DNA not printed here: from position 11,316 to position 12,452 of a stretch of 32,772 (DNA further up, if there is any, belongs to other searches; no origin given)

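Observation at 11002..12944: XRE-controlled three-gene operon of unknown function in element 2, a candidate undescribed system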

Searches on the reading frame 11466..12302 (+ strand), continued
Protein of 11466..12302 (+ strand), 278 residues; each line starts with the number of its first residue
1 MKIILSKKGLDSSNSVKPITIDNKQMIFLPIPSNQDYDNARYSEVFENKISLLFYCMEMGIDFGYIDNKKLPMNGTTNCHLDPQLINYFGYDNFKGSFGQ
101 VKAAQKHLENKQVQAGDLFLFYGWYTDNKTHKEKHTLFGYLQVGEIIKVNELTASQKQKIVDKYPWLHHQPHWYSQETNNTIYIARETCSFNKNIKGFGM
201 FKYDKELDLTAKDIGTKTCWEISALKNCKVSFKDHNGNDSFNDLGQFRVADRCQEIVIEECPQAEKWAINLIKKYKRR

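Call 48: fold_search(model_id=the predicted structure, library=viral)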
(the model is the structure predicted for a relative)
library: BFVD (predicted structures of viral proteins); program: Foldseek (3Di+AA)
matches with E <= 10: 305; with E <= 0.001: 0
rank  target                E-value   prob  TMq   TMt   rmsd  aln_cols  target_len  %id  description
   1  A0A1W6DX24            9.0e-03  0.30  0.18  0.26  20.6       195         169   12  DUF3850 domain-containing protein [Sphingobium phage Lacusarx]
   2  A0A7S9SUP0            1.3e-02  0.85  0.21  0.33   6.9       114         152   13  Uncharacterized protein [Virus NIOZ-UU159]
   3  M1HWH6                2.9e-02  0.60  0.17  0.31   8.4       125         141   15  (no name in the UniProt tables at hand)
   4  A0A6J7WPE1            5.6e-02  0.12  0.15  0.17  25.0       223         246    8  Uncharacterized protein [uncultured Caudovirales phage]
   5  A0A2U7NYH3            7.1e-02  0.44  0.20  0.29   7.5       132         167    8  ASCH domain-containing protein [Hot spring virus BHS1]
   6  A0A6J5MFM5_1          1.2e-01  0.23  0.16  0.06   6.4        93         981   16  ART-PolyVal-like domain-containing protein [uncultured Caudovirales phage]
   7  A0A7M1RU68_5          1.4e-01  0.15  0.19  0.06  10.2       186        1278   13  NTF2 domain-containing protein [uncultured phage cr272_1]
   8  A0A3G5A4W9            1.6e-01  0.16  0.18  0.30   5.7       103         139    8  Uncharacterized protein [Harvfovirus sp.]
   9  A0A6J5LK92            1.7e-01  0.20  0.18  0.11   6.7       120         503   10  ASCH domain containing protein [uncultured Caudovirales phage]
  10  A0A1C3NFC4            2.6e-01  0.28  0.15  0.10   8.9       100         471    8  (no name in the UniProt tables at hand)
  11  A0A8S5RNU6            2.6e-01  0.09  0.13  0.22  10.2       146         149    8  Uncharacterized protein [virus sp. ctoYX9]
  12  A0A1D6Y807            2.6e-01  0.03  0.10  0.10  14.4       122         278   11  (no name in the UniProt tables at hand)
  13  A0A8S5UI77            2.7e-01  0.11  0.14  0.30  13.7       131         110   11  Activating signal cointegrator [Myoviridae sp. ctu2j3]
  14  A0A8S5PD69            3.3e-01  0.03  0.11  0.05  18.6       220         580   11  Tail protein [Siphoviridae sp. ct5TL29]
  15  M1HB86                3.5e-01  0.35  0.19  0.29   6.4       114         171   10  (no name in the UniProt tables at hand)
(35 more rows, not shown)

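Call 51: search_protein_families(library=pfam, alignment_id=A3, max_evalue=0.0001)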
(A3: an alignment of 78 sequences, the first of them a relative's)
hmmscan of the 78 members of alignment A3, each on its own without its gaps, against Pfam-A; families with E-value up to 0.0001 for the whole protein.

A. member 1, L013:6643-7989:+ (449 aa): 8 families
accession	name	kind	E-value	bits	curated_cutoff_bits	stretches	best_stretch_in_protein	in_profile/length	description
PF12631.12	MnmE_helical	-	1.5e-48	166.2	40.1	1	123-446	1-211/211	MnmE helical domain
PF10396.14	TrmE_N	-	2.6e-44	150.6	29.8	1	4-120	1-117/117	GTP-binding protein TrmE N-terminus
PF01926.29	MMR_HSR1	-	1.2e-30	106.3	21.9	1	219-332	1-113/113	50S ribosome-binding GTPase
PF02421.24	FeoB_N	-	1.1e-09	38.5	27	1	219-338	2-120/156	Ferrous iron transport protein B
PF04548.22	AIG1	-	3.3e-09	36.8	27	1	220-323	3-109/212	AIG1 family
PF00350.29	Dynamin_N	-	1.3e-08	35.5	27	0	220-258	1-38/168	Dynamin family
PF00009.33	GTP_EFTU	-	4.8e-08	33.2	26.5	1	219-352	5-150/188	Elongation factor Tu GTP binding domain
PF03193.22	RsgA_GTPase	-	1.3e-05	25.5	30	0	210-278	100-171/174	RsgA GTPase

B. families by the number of members that match (of 78 scanned): 79 families (the first 25 are shown)
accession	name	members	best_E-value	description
PF18753.6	Nmad2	13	7.4e-40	Nucleotide modification associated domain 2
PF04055.27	Radical_SAM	3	1.4e-22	Radical SAM superfamily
PF02384.22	N6_Mtase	2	1.3e-106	N-6 DNA Methylase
PF13419.12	HAD_2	2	3.2e-19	Haloacid dehalogenase-like hydrolase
PF00702.32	Hydrolase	2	4.4e-16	haloacid dehalogenase-like hydrolase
PF13242.12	Hydrolase_like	2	6.2e-12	HAD-hyrolase-like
PF13353.11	Fer4_12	2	5.7e-11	4Fe-4S single cluster domain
PF23499.1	YnfU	2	5.4e-06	YnfU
PF12710.13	HAD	2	1.7e-05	haloacid dehalogenase-like hydrolase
PF01134.28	GIDA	1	1.8e-160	Glucose inhibited division protein A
PF09848.15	SLFN-g3_helicase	1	1.9e-71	Schlafen group 3, DNA/RNA helicase domain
PF13603.12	tRNA-synt_1_2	1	8.8e-67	Leucyl-tRNA synthetase, editing domain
PF13194.11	DUF4010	1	2.7e-63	Domain of unknown function (DUF4010)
PF02146.23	SIR2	1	3.1e-53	Sir2 family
PF02423.21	OCD_Mu_crystall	1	7.9e-53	Ornithine cyclodeaminase/mu-crystallin family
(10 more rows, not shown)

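Call 55: search_protein_families(library=pfam, proteins=[P0017, P0020, P0022, L008:6855-7274:+, L011:8845-9246:+, L012:7659-7889:-, L014:6622-7494:+], max_evalue=0.01)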
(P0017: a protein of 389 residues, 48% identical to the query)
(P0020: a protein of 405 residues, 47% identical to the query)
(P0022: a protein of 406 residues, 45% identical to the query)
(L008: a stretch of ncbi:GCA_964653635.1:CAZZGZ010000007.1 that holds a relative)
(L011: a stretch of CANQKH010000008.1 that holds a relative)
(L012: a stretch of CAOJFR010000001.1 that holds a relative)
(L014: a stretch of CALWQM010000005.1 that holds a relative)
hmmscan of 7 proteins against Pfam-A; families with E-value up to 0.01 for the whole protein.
P0017 (389 aa): 2 families
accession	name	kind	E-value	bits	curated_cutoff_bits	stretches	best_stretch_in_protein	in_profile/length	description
PF18754.6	Nmad3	-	1.4e-42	146.5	27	1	2-250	1-245/247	Nucleotide modification associated domain 3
PF00308.24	Bac_DnaA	-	0.0086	16.7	23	0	290-370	57-140/162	Bacterial DnaA ATPAse domain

P0020 (405 aa): 2 families
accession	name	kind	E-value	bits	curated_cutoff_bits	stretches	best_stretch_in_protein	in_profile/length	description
PF18754.6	Nmad3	-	1.3e-35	123.6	27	1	2-263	1-243/247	Nucleotide modification associated domain 3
PF00308.24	Bac_DnaA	-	3.3e-08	34.3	23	1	299-386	51-140/162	Bacterial DnaA ATPAse domain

P0022 (406 aa): 2 families
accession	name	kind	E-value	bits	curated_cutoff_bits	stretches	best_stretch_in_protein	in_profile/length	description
PF18754.6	Nmad3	-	1.4e-35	123.6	27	1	2-246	1-223/247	Nucleotide modification associated domain 3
PF00308.24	Bac_DnaA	-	3.3e-09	37.6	23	1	301-390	53-144/162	Bacterial DnaA ATPAse domain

L008:6855-7274:+ (139 aa): 0 families

L011:8845-9246:+ (133 aa): 0 families

L012:7659-7889:- (76 aa): 6 families
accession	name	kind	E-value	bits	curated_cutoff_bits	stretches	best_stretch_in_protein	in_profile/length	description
PF01381.28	HTH_3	-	5.7e-10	39.5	23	1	19-70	3-54/55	Helix-turn-helix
PF13443.12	HTH_26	-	6.8e-08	33.1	22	1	18-74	3-60/63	Cro/C1-type HTH DNA-binding domain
PF12844.13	HTH_19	-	4.7e-06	26.8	30.2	1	16-72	3-59/64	Helix-turn-helix domain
PF13560.12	HTH_31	-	2.6e-05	24.9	27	1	24-70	13-60/64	Helix-turn-helix domain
PF21716.3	dnstrm_HI1420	-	0.0079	16.5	27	1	15-67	35-85/90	Probable addiction module antidote protein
PF12802.13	MarR_2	-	0.0089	16.6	27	0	14-47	7-42/61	MarR family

L014:6622-7494:+ (290 aa): 0 families

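Call 56: find_encoding_contigs(protein=P0017, flank=8000, max_places=2)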
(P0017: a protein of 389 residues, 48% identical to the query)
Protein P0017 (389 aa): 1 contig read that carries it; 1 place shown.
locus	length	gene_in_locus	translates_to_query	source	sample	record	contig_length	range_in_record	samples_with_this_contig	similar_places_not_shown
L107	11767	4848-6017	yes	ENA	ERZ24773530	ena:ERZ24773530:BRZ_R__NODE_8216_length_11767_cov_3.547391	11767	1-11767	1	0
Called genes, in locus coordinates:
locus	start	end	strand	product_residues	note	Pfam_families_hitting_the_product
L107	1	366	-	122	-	?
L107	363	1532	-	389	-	PF00271:Helicase_C, PF22590:Cas3-like_C_2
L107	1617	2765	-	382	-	PF00270:DEAD, PF04851:ResIII (weak)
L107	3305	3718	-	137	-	PF00380:Ribosomal_S9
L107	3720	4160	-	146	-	PF00572:Ribosomal_L13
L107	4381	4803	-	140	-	PF01381:HTH_3 (weak)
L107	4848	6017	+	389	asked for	PF18754:Nmad3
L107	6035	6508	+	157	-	PF00929:RNase_T, PF13482:RNase_H_2 (faint)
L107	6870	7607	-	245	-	PF01416:PseudoU_synth_1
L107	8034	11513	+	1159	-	PF01855:POR_N, PF17147:PFOR_II, PF01558:POR, PF10371:EKR, PF12838:Fer4_7, PF13183:Fer4_8, PF13484:Fer4_16, PF02775:TPP_enzyme_C, +5 more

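Call 83: search_dna_similar(query=window:11466-12299:+, collection=phages, mode=protein, max_evalue=0.001, max_rows=25)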
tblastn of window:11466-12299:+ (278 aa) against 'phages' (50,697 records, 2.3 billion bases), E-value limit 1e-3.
No match.

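Call 85: search_dna_similar(query=window:11466-12299:+, collection=plasmids, mode=protein, max_evalue=0.001, max_rows=25)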
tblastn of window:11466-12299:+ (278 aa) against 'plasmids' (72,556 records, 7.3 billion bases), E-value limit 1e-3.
Records with a match: 6; places in all: 6; records where one place covers at least 80% of the query: 6.
Best place of each record, by identity: <60% 6.
By first word of the organism name: Clostridium 2; Burkholderia 2; Bacillus 1; Cupriavidus 1.
By predicted mobility (MOB-suite, as given by PLSDB): non-mobilizable 5; mobilizable 1.
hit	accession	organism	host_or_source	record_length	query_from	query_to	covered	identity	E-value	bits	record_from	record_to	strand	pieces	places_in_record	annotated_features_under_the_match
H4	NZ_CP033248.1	Clostridium butyricum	environment swab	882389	1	272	98%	32.4%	4e-30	126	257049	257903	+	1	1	hypothetical protein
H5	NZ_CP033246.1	Clostridium butyricum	Homo sapiens,stool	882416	1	272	98%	32.4%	4e-30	126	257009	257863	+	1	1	hypothetical protein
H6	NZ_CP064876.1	Bacillus toyonensis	sediment,deep-sea sediment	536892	2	273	98%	29.3%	2e-22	103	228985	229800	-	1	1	hypothetical protein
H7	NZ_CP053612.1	Burkholderia sp. MBR-1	-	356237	1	275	99%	27.2%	3e-20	97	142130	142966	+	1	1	hypothetical protein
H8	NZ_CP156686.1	Burkholderia stagnalis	Bacterial cells,soils collected in ...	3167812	1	275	99%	26.7%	2e-22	103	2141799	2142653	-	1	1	none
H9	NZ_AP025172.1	Cupriavidus sp. P-10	-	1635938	1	272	98%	25.8%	5e-21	100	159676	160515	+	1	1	none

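Call 86: find_related_loci(query=A2, collection=viral_contigs, flank=8000)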
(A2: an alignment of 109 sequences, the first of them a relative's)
Query A2 (278 aa) in viral_contigs; peptide patterns used: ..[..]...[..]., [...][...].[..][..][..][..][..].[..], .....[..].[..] (x = any residue, [..] = any of these).
103 stretches matched a pattern; 10 encode a relative of the query (tblastn E <= 1e-3); 10 distinct loci.
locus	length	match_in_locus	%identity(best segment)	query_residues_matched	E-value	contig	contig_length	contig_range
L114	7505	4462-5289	33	1-272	2e-38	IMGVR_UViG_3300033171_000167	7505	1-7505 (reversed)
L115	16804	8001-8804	31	1-273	1e-31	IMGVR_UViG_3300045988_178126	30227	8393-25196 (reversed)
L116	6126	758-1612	33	1-272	2e-31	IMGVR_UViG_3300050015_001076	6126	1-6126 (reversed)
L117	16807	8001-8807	30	1-272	2e-27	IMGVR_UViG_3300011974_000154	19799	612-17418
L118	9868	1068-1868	31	1-272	4e-26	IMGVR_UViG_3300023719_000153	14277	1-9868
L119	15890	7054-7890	28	1-270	5e-26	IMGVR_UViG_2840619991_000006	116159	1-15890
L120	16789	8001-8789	29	1-268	7e-26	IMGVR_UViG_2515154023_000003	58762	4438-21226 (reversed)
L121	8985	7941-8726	30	1-271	1e-23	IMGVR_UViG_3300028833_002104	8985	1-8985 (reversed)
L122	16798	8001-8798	29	1-274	2e-23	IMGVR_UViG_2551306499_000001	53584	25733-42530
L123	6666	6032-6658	32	1-210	3e-22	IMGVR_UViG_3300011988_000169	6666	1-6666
